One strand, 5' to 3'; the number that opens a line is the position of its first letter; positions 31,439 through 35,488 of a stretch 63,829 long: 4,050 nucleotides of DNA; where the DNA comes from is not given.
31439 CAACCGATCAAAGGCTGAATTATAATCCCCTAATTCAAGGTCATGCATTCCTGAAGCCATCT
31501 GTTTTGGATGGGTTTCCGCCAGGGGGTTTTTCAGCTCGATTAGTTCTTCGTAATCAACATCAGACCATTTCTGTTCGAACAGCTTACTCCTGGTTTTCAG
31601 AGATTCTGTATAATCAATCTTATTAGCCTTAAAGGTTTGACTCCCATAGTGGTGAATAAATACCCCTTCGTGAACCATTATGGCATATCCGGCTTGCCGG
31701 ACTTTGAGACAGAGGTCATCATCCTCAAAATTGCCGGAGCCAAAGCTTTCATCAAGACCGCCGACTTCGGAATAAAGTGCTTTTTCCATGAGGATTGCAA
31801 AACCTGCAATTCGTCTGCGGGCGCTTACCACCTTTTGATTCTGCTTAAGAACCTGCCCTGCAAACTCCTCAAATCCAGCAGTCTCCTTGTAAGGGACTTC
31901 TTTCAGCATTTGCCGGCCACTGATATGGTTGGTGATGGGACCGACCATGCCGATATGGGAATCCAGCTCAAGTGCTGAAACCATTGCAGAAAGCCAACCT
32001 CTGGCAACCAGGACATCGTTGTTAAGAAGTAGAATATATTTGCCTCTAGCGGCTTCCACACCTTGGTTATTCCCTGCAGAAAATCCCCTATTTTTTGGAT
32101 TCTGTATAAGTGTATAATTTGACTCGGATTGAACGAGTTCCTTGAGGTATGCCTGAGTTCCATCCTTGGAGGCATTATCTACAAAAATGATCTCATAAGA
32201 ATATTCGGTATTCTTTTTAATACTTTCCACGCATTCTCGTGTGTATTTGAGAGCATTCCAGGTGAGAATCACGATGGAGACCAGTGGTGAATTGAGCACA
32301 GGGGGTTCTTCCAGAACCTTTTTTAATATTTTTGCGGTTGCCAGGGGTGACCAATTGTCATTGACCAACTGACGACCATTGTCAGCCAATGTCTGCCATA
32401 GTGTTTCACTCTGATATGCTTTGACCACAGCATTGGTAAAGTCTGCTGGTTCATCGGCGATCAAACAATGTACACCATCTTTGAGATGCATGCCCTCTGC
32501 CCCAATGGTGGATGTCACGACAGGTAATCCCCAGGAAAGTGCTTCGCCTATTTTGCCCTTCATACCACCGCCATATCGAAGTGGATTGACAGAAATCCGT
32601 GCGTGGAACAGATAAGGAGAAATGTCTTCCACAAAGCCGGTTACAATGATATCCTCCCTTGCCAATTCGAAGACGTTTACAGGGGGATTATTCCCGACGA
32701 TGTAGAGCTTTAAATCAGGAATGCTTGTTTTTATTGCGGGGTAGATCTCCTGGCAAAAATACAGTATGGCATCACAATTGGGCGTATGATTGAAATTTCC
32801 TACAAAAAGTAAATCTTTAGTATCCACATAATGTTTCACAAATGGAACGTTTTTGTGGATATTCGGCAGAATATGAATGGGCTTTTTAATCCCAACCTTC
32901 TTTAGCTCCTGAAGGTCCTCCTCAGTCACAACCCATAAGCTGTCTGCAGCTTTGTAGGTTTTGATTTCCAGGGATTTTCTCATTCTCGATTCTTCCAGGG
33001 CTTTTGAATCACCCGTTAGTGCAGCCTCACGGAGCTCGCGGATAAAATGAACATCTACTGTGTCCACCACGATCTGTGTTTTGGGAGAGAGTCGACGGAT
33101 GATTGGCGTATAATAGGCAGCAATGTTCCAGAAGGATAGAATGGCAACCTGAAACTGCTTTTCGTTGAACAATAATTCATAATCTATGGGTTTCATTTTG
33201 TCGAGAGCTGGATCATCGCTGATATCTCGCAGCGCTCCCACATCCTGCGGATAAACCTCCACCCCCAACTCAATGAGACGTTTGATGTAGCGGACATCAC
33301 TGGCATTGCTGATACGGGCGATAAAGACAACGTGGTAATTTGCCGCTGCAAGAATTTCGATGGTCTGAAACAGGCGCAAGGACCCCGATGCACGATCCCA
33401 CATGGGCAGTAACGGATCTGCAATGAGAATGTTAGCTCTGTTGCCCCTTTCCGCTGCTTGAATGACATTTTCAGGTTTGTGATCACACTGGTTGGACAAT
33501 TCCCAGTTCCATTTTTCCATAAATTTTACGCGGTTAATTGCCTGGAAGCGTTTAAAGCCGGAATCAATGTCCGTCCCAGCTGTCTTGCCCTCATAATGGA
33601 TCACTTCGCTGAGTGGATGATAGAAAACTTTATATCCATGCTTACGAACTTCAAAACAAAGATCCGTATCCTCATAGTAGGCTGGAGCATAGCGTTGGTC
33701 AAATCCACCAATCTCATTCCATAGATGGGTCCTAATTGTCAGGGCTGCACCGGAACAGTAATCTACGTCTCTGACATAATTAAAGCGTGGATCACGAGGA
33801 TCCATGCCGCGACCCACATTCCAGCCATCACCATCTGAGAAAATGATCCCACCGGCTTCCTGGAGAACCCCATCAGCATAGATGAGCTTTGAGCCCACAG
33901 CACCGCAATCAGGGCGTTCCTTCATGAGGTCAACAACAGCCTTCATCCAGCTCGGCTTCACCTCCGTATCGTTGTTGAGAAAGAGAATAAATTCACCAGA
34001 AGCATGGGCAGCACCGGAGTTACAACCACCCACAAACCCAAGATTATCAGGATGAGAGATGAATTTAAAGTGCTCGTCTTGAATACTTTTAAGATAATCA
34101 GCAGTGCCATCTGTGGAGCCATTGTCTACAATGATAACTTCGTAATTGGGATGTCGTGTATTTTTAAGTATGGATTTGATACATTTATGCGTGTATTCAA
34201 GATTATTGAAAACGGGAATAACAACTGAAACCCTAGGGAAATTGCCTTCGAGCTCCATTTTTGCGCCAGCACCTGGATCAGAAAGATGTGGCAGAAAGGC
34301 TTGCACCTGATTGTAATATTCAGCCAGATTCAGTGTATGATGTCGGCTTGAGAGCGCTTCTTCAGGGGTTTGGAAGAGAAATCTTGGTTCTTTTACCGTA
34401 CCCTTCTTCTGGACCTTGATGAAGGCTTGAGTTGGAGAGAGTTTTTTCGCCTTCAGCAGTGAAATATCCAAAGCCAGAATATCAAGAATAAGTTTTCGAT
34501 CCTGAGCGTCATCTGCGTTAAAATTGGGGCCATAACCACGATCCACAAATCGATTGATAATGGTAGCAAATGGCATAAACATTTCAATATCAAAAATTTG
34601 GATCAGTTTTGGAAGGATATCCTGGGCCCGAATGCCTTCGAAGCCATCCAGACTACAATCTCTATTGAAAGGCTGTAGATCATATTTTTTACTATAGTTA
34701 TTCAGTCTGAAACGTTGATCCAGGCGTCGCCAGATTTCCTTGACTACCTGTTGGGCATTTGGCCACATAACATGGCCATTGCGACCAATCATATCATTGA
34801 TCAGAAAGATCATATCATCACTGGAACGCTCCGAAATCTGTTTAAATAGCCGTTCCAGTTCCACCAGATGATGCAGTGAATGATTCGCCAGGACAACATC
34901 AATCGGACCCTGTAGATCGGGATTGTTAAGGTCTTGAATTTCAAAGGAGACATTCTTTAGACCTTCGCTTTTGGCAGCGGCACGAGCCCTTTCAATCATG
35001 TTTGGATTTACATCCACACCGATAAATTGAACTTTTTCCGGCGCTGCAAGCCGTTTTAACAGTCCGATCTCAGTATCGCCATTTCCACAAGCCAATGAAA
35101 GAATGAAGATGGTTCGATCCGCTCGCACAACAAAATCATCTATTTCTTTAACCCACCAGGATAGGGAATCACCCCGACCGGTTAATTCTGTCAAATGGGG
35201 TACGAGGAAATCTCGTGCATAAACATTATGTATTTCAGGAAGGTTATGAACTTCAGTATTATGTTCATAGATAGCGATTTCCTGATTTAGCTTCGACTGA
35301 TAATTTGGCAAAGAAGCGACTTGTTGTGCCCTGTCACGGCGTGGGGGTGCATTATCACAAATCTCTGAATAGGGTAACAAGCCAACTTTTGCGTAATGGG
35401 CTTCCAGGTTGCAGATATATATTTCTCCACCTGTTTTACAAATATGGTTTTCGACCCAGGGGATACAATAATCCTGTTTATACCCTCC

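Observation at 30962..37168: Giant ~2070-aa polypeptide fusing about seven glycosylation-related modules, including a possible Maf/DUF115-like domain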

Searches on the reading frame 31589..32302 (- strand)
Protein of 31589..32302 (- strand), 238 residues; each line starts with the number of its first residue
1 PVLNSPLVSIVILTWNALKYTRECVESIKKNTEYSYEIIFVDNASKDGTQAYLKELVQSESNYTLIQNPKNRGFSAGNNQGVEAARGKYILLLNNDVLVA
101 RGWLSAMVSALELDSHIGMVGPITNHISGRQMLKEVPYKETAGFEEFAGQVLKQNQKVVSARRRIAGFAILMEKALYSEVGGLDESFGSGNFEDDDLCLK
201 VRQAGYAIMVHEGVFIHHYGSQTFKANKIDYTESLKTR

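Call 63: search_solved_structures(query=window:31589-32302:-, max_evalue=0.00001)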
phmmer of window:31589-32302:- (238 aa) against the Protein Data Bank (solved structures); distinct sequences matched with E-value up to 0.00001: 8.
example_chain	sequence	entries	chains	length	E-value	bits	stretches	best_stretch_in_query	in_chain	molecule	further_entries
2z87_A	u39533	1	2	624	2.8e-18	69.7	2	5-99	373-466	Chondroitin synthase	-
2z86_A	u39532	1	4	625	2.9e-18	69.7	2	5-99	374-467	Chondroitin synthase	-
5hea_A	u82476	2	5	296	1.1e-11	48.2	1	4-111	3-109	Putative glycosyltransferase (GalT1)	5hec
6p61_A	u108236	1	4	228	1.2e-09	41.5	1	4-111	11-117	Glycosyltransferase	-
3bcv_A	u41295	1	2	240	3.1e-07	33.6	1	6-101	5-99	Putative glycosyltransferase protein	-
9omj_A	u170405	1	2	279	1.4e-06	31.5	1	8-104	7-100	Glycosyltransferase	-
9omm_A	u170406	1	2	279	1.5e-06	31.4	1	8-104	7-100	Glycosyltransferase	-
9omh_A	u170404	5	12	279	1.5e-06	31.4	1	8-104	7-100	Glycosyltransferase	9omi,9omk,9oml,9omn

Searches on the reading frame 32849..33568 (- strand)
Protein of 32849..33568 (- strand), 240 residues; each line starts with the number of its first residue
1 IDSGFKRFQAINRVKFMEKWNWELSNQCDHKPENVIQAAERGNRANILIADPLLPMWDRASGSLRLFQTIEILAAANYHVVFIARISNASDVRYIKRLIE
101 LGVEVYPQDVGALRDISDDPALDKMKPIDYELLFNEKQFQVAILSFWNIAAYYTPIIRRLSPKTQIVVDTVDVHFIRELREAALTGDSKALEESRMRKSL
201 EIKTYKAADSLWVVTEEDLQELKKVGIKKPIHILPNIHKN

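Call 7: search_protein_families(library=pfam, proteins=[window:32849-33568:-], max_evalue=10)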
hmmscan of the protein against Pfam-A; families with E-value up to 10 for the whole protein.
window:32849-33568:- (240 aa): 2 families
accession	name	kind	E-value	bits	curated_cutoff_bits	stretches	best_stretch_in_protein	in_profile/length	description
PF13439.12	Glyco_transf_4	-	0.0026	18.3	28.5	1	192-236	118-164/170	Glycosyltransferase Family 4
PF13579.12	Glyco_trans_4_4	-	0.028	15.2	29.7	1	69-236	10-157/158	Glycosyl transferase 4-like domain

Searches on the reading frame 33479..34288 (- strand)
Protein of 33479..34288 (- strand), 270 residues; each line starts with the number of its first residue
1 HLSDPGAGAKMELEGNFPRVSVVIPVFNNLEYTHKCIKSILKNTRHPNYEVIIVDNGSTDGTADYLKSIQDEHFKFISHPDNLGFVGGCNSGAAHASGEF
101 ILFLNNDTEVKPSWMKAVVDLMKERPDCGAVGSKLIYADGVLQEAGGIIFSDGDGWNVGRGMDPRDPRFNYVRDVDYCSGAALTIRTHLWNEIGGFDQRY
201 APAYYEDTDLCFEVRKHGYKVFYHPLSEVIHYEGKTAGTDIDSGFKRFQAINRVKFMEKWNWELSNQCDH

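Call 62: search_solved_structures(query=window:33479-34288:-, max_evalue=0.00001)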
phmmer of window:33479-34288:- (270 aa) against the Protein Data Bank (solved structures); distinct sequences matched with E-value up to 0.00001: 17.
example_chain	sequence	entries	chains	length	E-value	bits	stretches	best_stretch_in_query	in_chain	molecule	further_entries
2z87_A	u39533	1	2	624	5.2e-13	52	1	17-127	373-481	Chondroitin synthase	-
2z86_A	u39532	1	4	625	5.2e-13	52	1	17-127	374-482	Chondroitin synthase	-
6p61_A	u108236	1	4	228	5.7e-13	51.9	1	17-133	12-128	Glycosyltransferase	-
5hea_A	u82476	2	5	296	1.1e-11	47.7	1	18-116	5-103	Putative glycosyltransferase (GalT1)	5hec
3bcv_A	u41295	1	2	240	9.4e-11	44.6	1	17-131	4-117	Putative glycosyltransferase protein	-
9omm_A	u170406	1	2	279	2.6e-09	39.8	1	20-124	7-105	Glycosyltransferase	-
9omh_A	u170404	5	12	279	2.7e-09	39.8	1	20-124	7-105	Glycosyltransferase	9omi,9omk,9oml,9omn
9omj_A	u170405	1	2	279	2.7e-09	39.8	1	20-124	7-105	Glycosyltransferase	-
6h1j_A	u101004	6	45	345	4.8e-08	35.7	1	14-118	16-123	Probable ss-1,3-N-acetylglucosaminyltransferase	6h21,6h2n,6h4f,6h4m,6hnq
8bz4_A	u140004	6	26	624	4.8e-08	35.7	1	18-125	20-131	Glycosyltransferase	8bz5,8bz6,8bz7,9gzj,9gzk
8bz8_A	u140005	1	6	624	4.9e-08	35.7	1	18-125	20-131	Glycosyltransferase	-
8vxh_A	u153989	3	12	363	9.1e-07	31.5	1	10-119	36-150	Undecaprenyl-phosphate 4-deoxy-4-formamido-L-arabinose transferase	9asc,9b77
5tze_C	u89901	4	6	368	1e-06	31.3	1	20-124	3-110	Glycosyl transferase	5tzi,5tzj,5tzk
5mlz_A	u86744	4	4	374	1.9e-06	30.4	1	18-137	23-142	Dolichol monophosphate mannose synthase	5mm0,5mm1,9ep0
9bhc_C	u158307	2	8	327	2.3e-06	30.2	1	18-119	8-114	Undecaprenyl-phosphate 4-deoxy-4-formamido-L-arabinose transferase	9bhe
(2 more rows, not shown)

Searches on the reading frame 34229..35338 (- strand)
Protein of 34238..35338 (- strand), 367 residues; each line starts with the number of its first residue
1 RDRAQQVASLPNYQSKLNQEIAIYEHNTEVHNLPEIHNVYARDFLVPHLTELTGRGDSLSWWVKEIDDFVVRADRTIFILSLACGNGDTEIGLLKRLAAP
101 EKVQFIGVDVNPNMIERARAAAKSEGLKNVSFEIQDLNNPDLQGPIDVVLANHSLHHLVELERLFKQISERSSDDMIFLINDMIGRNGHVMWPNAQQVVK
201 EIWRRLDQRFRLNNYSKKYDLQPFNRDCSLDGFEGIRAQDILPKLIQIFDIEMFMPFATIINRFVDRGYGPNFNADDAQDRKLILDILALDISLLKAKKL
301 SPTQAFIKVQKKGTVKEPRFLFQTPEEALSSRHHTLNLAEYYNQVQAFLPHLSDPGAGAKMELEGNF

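Call 7: search_protein_families(library=pfam, proteins=[window:34229-35128:-], max_evalue=10)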
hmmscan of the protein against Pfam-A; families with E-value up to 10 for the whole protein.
window:34229-35128:- (300 aa): 13 families
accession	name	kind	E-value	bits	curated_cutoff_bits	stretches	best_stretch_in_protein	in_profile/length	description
PF13847.12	Methyltransf_31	-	9.4e-18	64.7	27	1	9-114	7-113/145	Methyltransferase domain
PF13649.12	Methyltransf_25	-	3.6e-15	56.9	27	1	9-99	1-90/97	Methyltransferase domain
PF08242.18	Methyltransf_12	-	1.2e-12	48.8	30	1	10-100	1-90/98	Methyltransferase domain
PF08241.18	Methyltransf_11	-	5.3e-11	43.4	21.2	1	11-99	2-84/95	Methyltransferase domain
PF13489.12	Methyltransf_23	-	3.2e-09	37.2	27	1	9-113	26-119/164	Methyltransferase domain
PF01209.24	Ubie_methyltran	-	5.3e-06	26.4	20.1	1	8-64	50-104/233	ubiE/COQ5 methyltransferase family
PF05175.20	MTS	-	0.0034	17.5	23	1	9-89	35-112/170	Methyltransferase small domain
PF13679.12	Methyltransf_32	-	0.0085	16.5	27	1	4-83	24-109/143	Methyltransferase domain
PF01739.24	CheR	-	0.015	15.2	27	1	3-55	29-88/195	CheR methyltransferase, SAM binding domain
PF02390.23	Methyltransf_4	-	0.034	14.1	24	1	9-62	5-55/173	Putative methyltransferase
PF01170.24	UPF0020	-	0.043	14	22.3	1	31-99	75-149/197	RMKL-like, methyltransferase domain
PF03848.20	TehB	-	0.14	12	20.4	1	9-87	34-107/193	Tellurite resistance protein TehB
PF00625.27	Guanylate_kin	-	0.16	12.1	25.2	1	208-260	91-144/182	Guanylate kinase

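Call 61: search_solved_structures(query=window:34238-35338:-, max_evalue=0.001)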
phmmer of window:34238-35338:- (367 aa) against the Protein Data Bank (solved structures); distinct sequences matched with E-value up to 0.001: 4.
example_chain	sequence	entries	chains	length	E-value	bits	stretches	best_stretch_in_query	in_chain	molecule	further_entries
5m58_A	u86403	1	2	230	8.2e-06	28.3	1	79-165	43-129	C-methyltransferase CouO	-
5mgz_A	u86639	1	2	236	0.0002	23.7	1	78-166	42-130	8-demethylnovobiocic acid C(8)-methyltransferase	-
1xxl_A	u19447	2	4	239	0.00024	23.5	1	83-183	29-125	YcgJ protein | ycgJ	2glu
8rdl_A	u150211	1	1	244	0.00089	21.6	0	78-170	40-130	ToxA protein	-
